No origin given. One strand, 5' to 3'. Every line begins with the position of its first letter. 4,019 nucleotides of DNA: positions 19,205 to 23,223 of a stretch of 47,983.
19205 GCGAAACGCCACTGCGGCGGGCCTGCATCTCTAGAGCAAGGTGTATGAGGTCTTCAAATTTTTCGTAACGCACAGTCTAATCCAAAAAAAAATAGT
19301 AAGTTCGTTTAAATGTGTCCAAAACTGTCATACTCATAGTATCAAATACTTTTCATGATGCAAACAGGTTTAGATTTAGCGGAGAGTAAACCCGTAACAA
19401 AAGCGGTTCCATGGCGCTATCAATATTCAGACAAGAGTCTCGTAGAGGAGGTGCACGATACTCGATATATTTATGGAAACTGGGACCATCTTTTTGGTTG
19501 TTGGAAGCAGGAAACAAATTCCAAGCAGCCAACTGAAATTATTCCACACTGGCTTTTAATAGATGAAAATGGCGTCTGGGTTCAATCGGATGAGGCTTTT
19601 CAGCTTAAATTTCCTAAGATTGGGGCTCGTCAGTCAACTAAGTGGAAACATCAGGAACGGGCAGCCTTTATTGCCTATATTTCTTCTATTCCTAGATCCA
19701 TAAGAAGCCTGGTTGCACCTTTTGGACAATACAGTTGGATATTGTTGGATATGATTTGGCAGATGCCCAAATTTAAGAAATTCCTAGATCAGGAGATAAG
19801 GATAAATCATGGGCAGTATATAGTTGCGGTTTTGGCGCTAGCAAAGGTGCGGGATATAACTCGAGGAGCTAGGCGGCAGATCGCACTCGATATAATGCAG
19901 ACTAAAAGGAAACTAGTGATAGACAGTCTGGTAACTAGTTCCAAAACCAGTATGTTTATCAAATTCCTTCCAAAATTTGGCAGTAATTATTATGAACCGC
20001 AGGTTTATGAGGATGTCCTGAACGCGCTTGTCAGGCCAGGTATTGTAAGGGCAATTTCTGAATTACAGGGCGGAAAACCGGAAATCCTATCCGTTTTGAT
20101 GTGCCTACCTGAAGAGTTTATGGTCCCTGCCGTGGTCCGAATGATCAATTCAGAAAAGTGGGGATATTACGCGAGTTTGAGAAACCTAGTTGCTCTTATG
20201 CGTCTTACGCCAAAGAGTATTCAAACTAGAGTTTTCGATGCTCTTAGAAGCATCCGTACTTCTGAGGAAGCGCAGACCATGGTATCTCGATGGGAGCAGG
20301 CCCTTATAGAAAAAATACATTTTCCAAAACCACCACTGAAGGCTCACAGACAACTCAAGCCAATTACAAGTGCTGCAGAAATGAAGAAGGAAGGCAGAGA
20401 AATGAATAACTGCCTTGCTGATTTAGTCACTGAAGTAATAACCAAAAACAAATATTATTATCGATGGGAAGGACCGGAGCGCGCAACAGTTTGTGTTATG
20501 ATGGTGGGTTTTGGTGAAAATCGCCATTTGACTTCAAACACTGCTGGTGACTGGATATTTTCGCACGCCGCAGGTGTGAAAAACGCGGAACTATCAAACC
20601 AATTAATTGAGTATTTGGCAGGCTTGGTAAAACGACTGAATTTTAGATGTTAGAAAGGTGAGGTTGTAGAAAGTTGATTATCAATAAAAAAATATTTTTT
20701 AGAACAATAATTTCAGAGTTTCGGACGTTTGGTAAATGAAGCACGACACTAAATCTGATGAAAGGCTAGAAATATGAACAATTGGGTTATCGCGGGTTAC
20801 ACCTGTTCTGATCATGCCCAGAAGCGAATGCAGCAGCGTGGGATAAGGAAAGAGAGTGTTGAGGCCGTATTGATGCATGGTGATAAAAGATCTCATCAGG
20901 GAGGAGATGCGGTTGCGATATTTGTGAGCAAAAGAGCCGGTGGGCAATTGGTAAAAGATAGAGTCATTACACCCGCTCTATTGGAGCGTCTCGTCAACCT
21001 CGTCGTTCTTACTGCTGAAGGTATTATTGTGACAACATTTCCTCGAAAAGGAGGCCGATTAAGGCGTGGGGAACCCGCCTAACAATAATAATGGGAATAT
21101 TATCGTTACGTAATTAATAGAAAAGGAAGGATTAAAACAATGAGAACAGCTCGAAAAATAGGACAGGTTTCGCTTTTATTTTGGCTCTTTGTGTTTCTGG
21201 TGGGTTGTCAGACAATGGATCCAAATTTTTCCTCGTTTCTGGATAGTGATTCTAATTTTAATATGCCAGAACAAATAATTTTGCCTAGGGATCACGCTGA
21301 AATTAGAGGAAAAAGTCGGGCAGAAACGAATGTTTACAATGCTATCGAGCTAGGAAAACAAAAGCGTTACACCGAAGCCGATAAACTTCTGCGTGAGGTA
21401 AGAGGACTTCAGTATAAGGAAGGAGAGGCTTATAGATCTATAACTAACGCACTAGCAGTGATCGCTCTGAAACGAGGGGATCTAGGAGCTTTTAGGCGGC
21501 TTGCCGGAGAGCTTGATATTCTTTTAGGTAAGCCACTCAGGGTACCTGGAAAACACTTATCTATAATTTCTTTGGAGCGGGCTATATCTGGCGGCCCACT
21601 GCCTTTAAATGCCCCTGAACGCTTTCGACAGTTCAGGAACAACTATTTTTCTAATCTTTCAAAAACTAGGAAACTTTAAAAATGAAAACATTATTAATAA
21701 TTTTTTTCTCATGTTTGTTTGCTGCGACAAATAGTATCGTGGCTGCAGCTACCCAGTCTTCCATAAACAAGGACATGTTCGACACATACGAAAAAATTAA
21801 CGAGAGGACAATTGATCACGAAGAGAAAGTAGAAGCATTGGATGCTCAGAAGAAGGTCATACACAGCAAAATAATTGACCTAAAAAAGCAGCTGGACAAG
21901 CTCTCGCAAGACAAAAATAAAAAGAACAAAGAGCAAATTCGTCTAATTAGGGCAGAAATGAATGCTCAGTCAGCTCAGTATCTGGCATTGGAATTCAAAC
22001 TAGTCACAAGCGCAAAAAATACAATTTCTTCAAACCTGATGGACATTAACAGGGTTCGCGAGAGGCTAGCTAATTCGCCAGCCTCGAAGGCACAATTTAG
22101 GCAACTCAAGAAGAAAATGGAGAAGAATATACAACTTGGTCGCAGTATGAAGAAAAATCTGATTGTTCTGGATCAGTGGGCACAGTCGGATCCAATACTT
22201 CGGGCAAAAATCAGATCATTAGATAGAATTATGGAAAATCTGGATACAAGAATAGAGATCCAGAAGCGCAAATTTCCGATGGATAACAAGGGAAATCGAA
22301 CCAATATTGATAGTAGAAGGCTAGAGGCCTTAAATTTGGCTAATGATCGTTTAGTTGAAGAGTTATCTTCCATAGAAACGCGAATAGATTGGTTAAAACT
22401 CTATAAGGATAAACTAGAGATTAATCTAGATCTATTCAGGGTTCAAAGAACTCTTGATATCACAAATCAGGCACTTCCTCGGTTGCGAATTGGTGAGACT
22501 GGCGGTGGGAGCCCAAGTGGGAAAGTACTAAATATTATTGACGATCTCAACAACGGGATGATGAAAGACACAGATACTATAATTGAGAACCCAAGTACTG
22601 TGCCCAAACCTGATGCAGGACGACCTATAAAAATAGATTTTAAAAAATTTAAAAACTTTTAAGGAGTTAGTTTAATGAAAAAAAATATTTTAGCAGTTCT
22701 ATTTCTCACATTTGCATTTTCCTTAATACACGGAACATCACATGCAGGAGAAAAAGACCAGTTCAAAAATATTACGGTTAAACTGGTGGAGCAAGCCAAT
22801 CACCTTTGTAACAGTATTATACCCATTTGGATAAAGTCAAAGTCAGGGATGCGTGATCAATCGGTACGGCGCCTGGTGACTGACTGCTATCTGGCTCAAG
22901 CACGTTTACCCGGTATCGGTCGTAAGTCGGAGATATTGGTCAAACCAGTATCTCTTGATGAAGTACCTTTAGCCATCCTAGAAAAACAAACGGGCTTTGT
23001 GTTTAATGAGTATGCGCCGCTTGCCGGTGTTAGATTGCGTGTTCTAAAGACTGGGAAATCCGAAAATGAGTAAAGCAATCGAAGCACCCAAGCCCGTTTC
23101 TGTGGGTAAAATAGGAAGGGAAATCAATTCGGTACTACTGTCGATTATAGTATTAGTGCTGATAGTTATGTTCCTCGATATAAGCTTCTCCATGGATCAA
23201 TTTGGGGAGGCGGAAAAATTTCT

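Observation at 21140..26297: Eight-gene translationally coupled envelope operon on a miniature ExbB/ExbD-type proton channel, lacking TonB C-domain, TonB-dependent receptor and Tol-Pal partners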

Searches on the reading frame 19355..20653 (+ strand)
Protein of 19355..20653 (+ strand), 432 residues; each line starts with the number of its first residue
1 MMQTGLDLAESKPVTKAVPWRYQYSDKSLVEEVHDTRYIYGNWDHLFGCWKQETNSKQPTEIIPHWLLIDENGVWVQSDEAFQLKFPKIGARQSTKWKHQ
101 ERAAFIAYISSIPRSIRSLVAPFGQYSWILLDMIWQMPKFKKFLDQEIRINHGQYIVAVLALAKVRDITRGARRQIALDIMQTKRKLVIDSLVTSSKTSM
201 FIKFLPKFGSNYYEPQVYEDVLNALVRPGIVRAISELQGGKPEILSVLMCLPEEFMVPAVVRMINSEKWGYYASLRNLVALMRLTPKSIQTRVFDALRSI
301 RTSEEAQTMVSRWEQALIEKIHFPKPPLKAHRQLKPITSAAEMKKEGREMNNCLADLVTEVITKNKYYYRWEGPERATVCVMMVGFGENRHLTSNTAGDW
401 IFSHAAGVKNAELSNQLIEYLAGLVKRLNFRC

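Call 23: search_protein_families(library=pfam, proteins=[window:19355-20653:+], max_evalue=0.01)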
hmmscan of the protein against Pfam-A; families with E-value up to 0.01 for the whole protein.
window:19355-20653:+ (432 aa): 0 families

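Call 35: search_protein_families(library=phrogs, proteins=[window:19355-20653:+], max_evalue=0.1)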
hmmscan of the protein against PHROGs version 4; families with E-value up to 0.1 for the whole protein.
window:19355-20653:+ (432 aa): 0 families

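Call 47: search_protein_families(library=pfam, alignment_id=A6, max_evalue=5)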
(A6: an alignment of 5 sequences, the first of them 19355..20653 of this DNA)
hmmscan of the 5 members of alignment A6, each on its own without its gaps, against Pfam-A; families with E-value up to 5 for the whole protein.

A. member 1, window:19355-20653:+ (432 aa): 1 family
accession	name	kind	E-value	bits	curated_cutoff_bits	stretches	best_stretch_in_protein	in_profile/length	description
PF14284.11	PcfJ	-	0.02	15.2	25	1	298-361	36-95/147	PcfJ-like protein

B. families by the number of members that match (of 5 scanned): 1 family
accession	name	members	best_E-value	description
PF14284.11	PcfJ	2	0.02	PcfJ-like protein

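Call 48: search_solved_structures(query=A6, max_evalue=10, show_alignments=1)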
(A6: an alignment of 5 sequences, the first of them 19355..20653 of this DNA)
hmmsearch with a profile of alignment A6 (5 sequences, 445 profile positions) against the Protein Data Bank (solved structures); distinct sequences matched with E-value up to 10: 2.
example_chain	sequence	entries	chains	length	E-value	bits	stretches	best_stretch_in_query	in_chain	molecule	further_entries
8h2n_A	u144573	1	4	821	0.05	15.7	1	192-270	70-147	Tape tail measure protein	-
8h2m_A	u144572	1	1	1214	0.12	14.4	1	192-270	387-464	Tape tail measure protein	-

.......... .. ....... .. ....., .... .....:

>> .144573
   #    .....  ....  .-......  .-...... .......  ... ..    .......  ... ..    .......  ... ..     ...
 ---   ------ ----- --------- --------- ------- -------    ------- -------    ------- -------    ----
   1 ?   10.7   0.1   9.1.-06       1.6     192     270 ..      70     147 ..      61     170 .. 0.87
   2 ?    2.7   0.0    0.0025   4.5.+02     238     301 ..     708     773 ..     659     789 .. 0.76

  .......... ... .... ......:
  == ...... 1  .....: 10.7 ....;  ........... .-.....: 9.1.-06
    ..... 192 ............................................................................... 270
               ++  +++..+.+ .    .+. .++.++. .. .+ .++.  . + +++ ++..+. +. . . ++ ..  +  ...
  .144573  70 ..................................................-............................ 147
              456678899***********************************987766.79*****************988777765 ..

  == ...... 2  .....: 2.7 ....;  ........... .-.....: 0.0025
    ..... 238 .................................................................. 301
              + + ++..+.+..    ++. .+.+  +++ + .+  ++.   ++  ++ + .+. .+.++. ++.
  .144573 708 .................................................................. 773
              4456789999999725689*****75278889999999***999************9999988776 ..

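Call 83: find_homologous_proteins(query=window:19355-20653:+, max_evalue=0.001)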
Query window:19355-20653:+ (432 aa): 12 proteins with E <= 0.001 among 5104 candidates.
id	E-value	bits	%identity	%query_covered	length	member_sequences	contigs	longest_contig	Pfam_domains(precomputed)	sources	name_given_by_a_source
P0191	2.0e-293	990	100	100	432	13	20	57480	-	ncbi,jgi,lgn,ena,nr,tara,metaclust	ncbi:MAG: hypothetical protein CMQ51_00915 [Gammaproteobacteria bacterium]|nr:hypothetical protein [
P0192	4.3e-131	456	49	98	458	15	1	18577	-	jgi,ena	-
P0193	1.7e-129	450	47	98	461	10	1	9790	-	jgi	-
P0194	1.1e-124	435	46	98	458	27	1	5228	-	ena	-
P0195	1.5e-118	414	45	99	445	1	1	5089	-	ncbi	-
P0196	7.5e-105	369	42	99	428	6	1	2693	-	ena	-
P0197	1.6e-87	312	38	99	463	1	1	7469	-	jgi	jgi:hypothetical protein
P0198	3.9e-87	311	38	88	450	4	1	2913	-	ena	-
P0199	9.3e-70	254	33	95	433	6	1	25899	-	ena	-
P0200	2.1e-69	252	34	95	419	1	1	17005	-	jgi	jgi:hypothetical protein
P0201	1.1e-65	240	30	95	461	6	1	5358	-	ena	-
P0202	4.0e-61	225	30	94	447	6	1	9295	-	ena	-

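Call 95: search_protein_families(library=padloc, proteins=[window:19355-20653:+], max_evalue=0.001)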
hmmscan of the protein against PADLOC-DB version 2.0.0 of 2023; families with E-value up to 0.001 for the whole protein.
window:19355-20653:+ (432 aa): 0 families

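Call 101: search_protein_families(library=pfam, proteins=[P0192, P0193, P0195, P0196, P0197, P0198, P0199, P0200, P0201, P0202], max_evalue=1)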
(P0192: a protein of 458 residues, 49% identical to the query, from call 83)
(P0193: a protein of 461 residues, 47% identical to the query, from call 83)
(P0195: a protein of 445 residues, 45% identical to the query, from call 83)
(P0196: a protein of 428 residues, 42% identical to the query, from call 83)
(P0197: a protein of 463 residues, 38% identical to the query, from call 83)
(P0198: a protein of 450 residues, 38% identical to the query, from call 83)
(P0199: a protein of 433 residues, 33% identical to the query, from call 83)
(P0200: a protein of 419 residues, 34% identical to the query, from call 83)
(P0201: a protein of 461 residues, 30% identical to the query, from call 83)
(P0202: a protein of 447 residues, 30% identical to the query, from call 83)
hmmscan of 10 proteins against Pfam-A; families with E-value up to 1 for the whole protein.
P0192 (458 aa): 0 families

P0193 (461 aa): 0 families

P0195 (445 aa): 0 families

P0196 (428 aa): 2 families
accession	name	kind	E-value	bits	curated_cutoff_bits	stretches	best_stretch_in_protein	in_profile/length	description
PF09984.15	sCache_4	-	0.13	12.5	22.1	1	150-185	12-47/145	Single cache domain 4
PF19969.4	VMAP-M8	-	0.15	13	27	0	261-295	54-88/97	vWA-MoxR associated protein middle region (VMAP-M) 8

P0197 (463 aa): 1 family
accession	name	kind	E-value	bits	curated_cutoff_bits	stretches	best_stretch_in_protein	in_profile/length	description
PF00993.25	MHC_II_alpha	-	0.11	12.6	23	0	20-33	30-43/81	Class II histocompatibility antigen, alpha domain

P0198 (450 aa): 0 families

P0199 (433 aa): 1 family
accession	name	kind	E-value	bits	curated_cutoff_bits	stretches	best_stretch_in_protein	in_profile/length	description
PF22045.1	CmlS_C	-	0.095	13.4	27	1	160-233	34-108/118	Chloramphenicol halogenase CmlS C-terminal domain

P0200 (419 aa): 1 family
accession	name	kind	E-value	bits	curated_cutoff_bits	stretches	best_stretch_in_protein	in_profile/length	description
PF14284.11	PcfJ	-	0.00088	19.5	25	1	327-396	68-139/147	PcfJ-like protein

P0201 (461 aa): 0 families

P0202 (447 aa): 0 families

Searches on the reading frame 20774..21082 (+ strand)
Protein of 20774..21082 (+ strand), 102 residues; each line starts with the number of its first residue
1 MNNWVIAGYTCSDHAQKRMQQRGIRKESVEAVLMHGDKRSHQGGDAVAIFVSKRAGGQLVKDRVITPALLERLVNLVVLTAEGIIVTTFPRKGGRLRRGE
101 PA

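Call 23: search_protein_families(library=pfam, proteins=[window:20774-21082:+], max_evalue=0.01)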
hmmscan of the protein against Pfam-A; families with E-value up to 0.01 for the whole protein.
window:20774-21082:+ (102 aa): 1 family
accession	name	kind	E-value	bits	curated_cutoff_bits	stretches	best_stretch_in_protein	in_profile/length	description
PF14076.12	DUF4258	-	5.2e-07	30.3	25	1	12-46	2-40/71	Domain of unknown function (DUF4258)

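Call 35: search_protein_families(library=phrogs, proteins=[window:20774-21082:+], max_evalue=0.1)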
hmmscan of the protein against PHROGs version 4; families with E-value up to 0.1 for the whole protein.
window:20774-21082:+ (102 aa): 0 families

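Call 95: search_protein_families(library=padloc, proteins=[window:20774-21082:+], max_evalue=0.001)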
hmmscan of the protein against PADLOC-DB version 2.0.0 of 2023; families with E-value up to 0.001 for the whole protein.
window:20774-21082:+ (102 aa): 0 families

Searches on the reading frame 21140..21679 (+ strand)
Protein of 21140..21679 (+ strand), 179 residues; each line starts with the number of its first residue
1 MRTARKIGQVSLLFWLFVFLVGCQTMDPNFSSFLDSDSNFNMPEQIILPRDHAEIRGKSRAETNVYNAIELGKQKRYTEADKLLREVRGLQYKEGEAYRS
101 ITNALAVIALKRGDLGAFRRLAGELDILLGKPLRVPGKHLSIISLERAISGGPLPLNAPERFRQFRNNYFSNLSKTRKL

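Call 3: search_protein_families(library=pfam, proteins=[window:21140-21679:+], max_evalue=1)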
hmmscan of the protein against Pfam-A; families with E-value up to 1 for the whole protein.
window:21140-21679:+ (179 aa): 4 families
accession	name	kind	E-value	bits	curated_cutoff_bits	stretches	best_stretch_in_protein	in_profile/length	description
PF19515.5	DUF6048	-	0.076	13.3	27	1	53-103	60-110/232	Domain of unknown function (DUF6048)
PF13374.12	TPR_10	-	0.14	12.7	27.5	0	71-87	12-28/42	Tetratricopeptide repeat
PF25138.1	Phage_H_T_join_3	-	0.14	12.6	27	1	38-87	65-114/125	Phage head-tail joining protein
PF09613.16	HrpB1_HrpK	-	0.26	11.4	29.3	1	61-124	45-103/126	Bacterial type III secretion protein (HrpB1_HrpK)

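Call 4: search_protein_families(library=ncbifam, proteins=[window:21140-21679:+], max_evalue=1)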
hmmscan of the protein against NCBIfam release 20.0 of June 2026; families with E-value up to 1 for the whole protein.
window:21140-21679:+ (179 aa): 0 families

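Call 5: search_protein_families(library=padloc, proteins=[window:21140-21679:+], max_evalue=1)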
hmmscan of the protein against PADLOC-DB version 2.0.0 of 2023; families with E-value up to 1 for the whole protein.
window:21140-21679:+ (179 aa): 0 families

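Call 35: search_protein_families(library=phrogs, proteins=[window:21140-21679:+], max_evalue=0.1)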
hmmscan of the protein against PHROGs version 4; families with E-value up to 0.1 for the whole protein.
window:21140-21679:+ (179 aa): 0 families

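Call 99: search_solved_structures(query=A8, max_evalue=10)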
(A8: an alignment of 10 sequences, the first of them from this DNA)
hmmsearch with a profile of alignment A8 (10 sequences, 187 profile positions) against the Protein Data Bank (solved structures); distinct sequences matched with E-value up to 10: 2.
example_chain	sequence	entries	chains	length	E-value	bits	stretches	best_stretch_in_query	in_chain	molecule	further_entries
9hig_D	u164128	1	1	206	0.76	12.6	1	37-83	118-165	Small ribosomal subunit protein uS4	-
173l_A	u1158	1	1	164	1.4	11.7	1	73-100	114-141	T4 LYSOZYME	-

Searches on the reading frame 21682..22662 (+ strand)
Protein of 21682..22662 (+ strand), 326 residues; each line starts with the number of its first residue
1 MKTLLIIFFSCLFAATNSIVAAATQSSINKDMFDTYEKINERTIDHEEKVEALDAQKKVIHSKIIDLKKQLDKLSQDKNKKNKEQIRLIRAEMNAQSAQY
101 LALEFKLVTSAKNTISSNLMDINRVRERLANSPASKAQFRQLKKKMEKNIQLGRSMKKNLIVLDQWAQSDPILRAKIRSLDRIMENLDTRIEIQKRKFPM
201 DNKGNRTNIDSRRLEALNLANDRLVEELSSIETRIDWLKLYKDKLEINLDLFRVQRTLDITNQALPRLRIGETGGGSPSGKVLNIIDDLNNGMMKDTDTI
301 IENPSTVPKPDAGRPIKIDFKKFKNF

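Call 3: search_protein_families(library=pfam, proteins=[window:21682-22662:+], max_evalue=1)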
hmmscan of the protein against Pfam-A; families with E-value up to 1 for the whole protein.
window:21682-22662:+ (326 aa): 5 families
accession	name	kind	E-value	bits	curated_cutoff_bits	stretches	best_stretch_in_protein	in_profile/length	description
PF13918.12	PLDc_3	-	0.053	13.6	27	1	108-200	92-177/180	PLD-like domain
PF10275.15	Peptidase_C65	-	0.33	10.8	24.3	1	32-112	70-147/243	Peptidase C65 Otubain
PF23005.1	DUF7032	-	0.48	10.7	27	0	47-88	15-59/115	Domain of unknown function (DUF7032)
PF04508.17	Pox_A_type_inc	-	0.69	10.3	21.4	0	62-73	8-19/23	Viral A-type inclusion protein repeat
PF06293.20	Kdo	-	0.87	9.4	21.3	0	74-153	115-196/207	Lipopolysaccharide kinase (Kdo/WaaP) family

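Call 4: search_protein_families(library=ncbifam, proteins=[window:21682-22662:+], max_evalue=1)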
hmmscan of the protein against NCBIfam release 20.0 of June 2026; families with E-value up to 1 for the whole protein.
window:21682-22662:+ (326 aa): 0 families

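Call 5: search_protein_families(library=padloc, proteins=[window:21682-22662:+], max_evalue=1)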
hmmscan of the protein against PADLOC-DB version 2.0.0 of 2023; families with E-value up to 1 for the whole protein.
window:21682-22662:+ (326 aa): 2 families
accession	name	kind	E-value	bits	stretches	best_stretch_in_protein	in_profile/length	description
PDLC03863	LmuB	-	0.0079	12.9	1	43-151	194-300/610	-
PDLC03865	LmuB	-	0.38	6.8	0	38-249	217-432/1007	-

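Call 35: search_protein_families(library=phrogs, proteins=[window:21682-22662:+], max_evalue=0.1)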
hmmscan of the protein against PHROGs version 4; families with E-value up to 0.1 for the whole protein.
window:21682-22662:+ (326 aa): 3 families
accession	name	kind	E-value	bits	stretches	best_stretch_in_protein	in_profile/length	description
phrog_27063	-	tail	0.034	14.7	1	14-144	114-235/306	pilot protein for DNA ejection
phrog_9583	-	unknown function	0.064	14.8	0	33-96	38-99/113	-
phrog_7693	-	other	0.078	14.1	0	102-152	28-80/89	acetyltransferase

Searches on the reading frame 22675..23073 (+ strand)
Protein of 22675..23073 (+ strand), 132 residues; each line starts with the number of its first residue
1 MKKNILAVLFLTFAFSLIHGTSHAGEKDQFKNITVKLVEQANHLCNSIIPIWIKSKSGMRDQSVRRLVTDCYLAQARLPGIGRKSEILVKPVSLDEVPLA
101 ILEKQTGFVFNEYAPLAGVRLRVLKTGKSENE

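Call 3: search_protein_families(library=pfam, proteins=[window:22675-23073:+], max_evalue=1)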
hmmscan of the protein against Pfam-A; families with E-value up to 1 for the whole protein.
window:22675-23073:+ (132 aa): 0 families

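Call 4: search_protein_families(library=ncbifam, proteins=[window:22675-23073:+], max_evalue=1)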
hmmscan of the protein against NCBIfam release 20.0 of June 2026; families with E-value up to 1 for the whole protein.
window:22675-23073:+ (132 aa): 1 family
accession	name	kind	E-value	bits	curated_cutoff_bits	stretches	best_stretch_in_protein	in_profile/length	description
NF006932.0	PRK09417.1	equivalog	0.11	12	158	1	73-109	91-123/193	molybdopterin adenylyltransferase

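Call 5: search_protein_families(library=padloc, proteins=[window:22675-23073:+], max_evalue=1)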
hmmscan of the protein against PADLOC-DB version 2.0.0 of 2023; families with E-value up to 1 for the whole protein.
window:22675-23073:+ (132 aa): 0 families

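Call 35: search_protein_families(library=phrogs, proteins=[window:22675-23073:+], max_evalue=0.1)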
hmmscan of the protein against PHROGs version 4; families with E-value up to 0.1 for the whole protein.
window:22675-23073:+ (132 aa): 0 families

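Call 100: search_solved_structures(query=A9, max_evalue=10)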
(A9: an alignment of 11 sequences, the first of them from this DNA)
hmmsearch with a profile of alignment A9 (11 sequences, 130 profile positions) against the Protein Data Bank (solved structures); distinct sequences matched with E-value up to 10: 0.
